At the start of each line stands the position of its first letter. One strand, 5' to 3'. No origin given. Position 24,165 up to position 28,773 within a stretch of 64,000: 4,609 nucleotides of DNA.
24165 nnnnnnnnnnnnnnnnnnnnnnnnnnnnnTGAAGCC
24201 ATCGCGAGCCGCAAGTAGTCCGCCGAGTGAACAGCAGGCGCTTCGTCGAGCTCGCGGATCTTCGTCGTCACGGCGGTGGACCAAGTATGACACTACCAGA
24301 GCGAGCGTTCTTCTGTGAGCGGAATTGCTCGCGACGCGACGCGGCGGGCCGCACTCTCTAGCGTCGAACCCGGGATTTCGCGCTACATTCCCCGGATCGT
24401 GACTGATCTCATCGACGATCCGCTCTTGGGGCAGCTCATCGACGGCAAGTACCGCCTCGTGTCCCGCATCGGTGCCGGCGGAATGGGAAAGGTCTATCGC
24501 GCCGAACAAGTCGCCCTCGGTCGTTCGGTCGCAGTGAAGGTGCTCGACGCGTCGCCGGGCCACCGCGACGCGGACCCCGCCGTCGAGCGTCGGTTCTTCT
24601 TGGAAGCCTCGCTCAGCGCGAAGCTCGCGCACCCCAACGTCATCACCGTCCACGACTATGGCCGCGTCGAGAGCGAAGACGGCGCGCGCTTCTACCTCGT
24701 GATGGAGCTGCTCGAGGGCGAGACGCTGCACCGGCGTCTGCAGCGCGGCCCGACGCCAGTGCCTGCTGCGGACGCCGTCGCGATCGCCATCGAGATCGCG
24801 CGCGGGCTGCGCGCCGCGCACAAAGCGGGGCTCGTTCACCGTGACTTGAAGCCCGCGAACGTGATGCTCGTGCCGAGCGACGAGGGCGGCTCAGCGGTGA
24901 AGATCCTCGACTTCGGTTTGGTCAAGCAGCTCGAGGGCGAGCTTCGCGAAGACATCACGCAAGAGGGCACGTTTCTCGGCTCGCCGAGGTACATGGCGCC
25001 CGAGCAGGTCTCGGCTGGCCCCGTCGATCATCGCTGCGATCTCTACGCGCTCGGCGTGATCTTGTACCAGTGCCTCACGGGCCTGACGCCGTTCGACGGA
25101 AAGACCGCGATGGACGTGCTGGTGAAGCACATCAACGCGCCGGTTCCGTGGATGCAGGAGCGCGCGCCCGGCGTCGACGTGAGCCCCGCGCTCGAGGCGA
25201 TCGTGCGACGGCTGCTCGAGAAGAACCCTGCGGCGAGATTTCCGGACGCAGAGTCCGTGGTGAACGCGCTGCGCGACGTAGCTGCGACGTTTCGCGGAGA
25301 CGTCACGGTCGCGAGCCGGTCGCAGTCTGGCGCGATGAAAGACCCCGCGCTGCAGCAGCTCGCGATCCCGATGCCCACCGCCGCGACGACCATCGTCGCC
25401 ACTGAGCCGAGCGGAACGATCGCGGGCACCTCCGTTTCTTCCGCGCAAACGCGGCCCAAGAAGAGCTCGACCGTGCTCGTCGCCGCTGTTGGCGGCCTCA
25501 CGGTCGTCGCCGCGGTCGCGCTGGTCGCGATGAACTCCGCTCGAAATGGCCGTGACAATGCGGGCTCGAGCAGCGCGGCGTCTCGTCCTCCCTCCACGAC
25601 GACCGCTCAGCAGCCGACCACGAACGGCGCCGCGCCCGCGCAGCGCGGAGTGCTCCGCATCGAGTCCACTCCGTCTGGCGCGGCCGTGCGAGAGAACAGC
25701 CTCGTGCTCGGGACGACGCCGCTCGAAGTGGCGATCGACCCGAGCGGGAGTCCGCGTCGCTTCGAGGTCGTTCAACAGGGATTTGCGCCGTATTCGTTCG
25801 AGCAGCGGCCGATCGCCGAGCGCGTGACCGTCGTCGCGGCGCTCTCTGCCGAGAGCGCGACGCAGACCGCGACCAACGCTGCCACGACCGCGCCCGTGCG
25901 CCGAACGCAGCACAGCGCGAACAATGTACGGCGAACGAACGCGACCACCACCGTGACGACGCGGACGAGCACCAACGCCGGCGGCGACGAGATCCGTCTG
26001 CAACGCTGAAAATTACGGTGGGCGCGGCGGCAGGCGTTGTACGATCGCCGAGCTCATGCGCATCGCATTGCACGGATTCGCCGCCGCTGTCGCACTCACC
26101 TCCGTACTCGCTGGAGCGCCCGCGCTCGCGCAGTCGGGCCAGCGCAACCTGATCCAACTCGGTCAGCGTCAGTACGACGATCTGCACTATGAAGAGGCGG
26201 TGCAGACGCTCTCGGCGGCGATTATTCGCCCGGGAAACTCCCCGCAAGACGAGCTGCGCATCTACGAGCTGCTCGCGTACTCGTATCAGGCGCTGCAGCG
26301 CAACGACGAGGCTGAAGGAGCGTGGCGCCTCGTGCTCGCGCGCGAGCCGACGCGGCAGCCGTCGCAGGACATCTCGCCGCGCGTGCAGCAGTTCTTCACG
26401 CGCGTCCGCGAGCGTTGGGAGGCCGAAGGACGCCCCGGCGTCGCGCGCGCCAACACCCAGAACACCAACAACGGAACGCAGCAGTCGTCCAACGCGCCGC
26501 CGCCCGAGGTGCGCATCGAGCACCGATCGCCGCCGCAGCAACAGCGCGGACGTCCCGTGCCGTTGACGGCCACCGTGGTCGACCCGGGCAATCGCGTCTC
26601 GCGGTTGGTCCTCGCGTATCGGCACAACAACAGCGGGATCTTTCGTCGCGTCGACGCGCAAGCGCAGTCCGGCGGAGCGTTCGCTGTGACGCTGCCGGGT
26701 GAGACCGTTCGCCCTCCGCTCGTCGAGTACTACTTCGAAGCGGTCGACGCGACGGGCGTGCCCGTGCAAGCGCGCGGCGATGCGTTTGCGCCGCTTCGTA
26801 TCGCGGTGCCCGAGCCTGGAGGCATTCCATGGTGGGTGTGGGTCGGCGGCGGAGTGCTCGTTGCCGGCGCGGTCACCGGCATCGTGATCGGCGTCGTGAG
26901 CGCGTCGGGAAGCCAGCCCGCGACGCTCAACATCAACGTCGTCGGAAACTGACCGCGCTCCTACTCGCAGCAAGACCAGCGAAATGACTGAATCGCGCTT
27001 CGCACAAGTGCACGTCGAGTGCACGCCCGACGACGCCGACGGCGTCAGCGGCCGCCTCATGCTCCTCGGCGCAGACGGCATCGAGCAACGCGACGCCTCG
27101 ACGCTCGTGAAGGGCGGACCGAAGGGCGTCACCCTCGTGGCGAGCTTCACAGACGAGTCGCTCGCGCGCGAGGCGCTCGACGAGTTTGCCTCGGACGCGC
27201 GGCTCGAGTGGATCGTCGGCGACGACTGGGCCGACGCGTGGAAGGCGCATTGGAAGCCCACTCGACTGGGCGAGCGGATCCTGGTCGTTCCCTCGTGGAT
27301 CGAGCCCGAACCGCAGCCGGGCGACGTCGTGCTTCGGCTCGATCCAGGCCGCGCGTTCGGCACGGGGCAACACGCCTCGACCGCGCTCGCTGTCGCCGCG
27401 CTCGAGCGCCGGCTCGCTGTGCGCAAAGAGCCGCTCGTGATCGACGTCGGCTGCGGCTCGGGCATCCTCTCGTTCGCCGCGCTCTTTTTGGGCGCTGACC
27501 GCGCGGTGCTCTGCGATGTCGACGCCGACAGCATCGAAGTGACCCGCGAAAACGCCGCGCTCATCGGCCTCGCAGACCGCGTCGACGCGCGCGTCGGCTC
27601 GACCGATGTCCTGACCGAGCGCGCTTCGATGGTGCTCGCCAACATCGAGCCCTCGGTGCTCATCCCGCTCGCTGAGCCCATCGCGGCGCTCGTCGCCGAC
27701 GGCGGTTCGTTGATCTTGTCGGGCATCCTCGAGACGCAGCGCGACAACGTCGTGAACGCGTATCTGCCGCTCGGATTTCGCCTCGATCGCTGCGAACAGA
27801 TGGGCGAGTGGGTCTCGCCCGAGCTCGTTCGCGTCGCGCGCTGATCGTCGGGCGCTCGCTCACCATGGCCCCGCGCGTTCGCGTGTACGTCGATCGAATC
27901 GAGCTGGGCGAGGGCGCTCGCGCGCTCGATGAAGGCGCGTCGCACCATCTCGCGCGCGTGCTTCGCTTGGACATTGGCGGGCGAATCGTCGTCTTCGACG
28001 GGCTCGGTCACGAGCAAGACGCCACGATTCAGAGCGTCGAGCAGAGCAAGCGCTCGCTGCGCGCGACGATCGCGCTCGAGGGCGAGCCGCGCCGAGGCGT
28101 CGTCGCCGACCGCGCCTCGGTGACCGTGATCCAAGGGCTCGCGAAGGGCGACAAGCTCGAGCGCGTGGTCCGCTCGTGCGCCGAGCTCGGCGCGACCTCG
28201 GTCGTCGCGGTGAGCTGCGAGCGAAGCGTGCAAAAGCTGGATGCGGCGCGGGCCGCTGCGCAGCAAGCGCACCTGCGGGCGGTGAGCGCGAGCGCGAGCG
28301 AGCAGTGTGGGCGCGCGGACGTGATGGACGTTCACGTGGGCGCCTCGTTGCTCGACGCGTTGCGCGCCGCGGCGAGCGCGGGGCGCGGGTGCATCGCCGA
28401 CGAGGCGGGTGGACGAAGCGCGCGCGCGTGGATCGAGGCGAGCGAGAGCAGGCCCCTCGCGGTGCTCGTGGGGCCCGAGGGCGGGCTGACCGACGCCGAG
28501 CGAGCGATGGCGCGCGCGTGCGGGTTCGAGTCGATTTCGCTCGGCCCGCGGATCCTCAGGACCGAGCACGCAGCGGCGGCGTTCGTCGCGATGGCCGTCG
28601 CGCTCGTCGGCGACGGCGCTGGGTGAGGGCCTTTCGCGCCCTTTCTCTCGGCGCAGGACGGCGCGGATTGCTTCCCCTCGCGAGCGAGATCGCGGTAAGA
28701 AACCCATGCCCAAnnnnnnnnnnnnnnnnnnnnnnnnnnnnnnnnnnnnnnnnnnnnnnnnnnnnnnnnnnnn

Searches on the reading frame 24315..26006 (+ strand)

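Call 35: search_protein_families(library=pfam, proteins=[window:24315-26006:+], max_evalue=0.001)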
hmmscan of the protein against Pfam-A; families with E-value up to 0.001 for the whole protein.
window:24315-26006:+ (564 aa): 5 families
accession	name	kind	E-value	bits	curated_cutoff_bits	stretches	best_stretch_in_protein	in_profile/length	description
PF00069.31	Pkinase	-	2.4e-48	165.3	31.7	1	46-310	1-253/263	Protein kinase domain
PF07714.23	PK_Tyr_Ser-Thr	-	2.6e-30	106.1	23.1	1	48-273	3-218/258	Protein tyrosine and serine/threonine kinase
PF03109.22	ABC1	-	2e-06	27.6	22.9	0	127-215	144-226/244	ABC1 atypical kinase-like domain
PF01636.29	APH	-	3.5e-06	27.4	23.2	0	83-170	28-109/239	Phosphotransferase enzyme family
PF08308.17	PEGA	-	0.00043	20.6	20.8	1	445-494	2-50/71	PEGA domain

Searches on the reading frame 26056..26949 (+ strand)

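Call 35: search_protein_families(library=pfam, proteins=[window:26056-26949:+], max_evalue=0.001)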
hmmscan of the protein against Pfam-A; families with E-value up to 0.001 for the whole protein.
window:26056-26949:+ (298 aa): 0 families

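Call 72: search_protein_families(library=ncbifam, proteins=[window:26056-26949:+], max_evalue=0.1)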
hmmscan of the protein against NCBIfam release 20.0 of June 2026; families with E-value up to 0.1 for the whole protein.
window:26056-26949:+ (298 aa): 2 families
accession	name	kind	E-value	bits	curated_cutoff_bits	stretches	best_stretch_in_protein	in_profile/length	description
NF038027.1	TssQ_fam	subfamily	0.00056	20.4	65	1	28-99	5-76/100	TssQ family T6SS-associated lipoprotein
TIGR02521.1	type_IV_pilW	equivalog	0.042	13.4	154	1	29-97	31-95/234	type IV pilus biogenesis/stability protein PilW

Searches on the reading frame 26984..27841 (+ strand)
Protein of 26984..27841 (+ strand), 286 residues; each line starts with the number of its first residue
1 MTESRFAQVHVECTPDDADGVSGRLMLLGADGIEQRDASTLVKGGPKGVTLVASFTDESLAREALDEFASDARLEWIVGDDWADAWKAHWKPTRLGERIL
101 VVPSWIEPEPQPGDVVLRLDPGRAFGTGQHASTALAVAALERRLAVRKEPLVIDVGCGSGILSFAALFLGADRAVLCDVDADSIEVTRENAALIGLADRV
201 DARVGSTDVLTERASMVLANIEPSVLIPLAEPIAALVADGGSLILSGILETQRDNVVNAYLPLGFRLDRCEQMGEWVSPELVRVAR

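Call 35: search_protein_families(library=pfam, proteins=[window:26984-27841:+], max_evalue=0.001)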
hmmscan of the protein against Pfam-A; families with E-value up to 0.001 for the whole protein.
window:26984-27841:+ (286 aa): 5 families
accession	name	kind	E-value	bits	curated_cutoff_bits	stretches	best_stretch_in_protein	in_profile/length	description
PF06325.19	PrmA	-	4.8e-62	210.6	22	1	6-278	2-290/296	Ribosomal protein L11 methyltransferase (PrmA)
PF05175.20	MTS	-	1.8e-06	28.1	23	1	140-212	23-93/170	Methyltransferase small domain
PF13649.12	Methyltransf_25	-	4.2e-05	24.6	27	1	152-210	1-58/97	Methyltransferase domain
PF13847.12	Methyltransf_31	-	4.7e-05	23.5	27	1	152-207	7-63/145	Methyltransferase domain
PF03602.21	Cons_hypoth95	-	0.00065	19.8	24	1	150-207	43-100/182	Conserved hypothetical protein 95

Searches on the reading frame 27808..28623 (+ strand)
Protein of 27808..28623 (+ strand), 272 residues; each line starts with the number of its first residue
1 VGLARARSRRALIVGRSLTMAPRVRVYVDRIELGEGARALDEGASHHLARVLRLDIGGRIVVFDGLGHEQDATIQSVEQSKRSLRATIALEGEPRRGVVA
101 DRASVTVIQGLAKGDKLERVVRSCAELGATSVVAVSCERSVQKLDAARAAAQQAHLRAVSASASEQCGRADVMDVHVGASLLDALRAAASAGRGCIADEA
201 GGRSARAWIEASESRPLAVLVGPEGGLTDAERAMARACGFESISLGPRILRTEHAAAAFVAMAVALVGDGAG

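Call 35: search_protein_families(library=pfam, proteins=[window:27808-28623:+], max_evalue=0.001)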
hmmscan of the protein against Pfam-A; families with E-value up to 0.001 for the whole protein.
window:27808-28623:+ (272 aa): 2 families
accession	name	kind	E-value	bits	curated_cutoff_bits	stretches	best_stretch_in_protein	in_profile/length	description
PF04452.19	Methyltrans_RNA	-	1.5e-38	132.4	23.9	1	104-262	6-163/165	RNA methyltransferase domain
PF20260.4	PUA_4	-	1.6e-08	34.9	23.9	1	40-80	1-39/48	RNA methyltransferase PUA domain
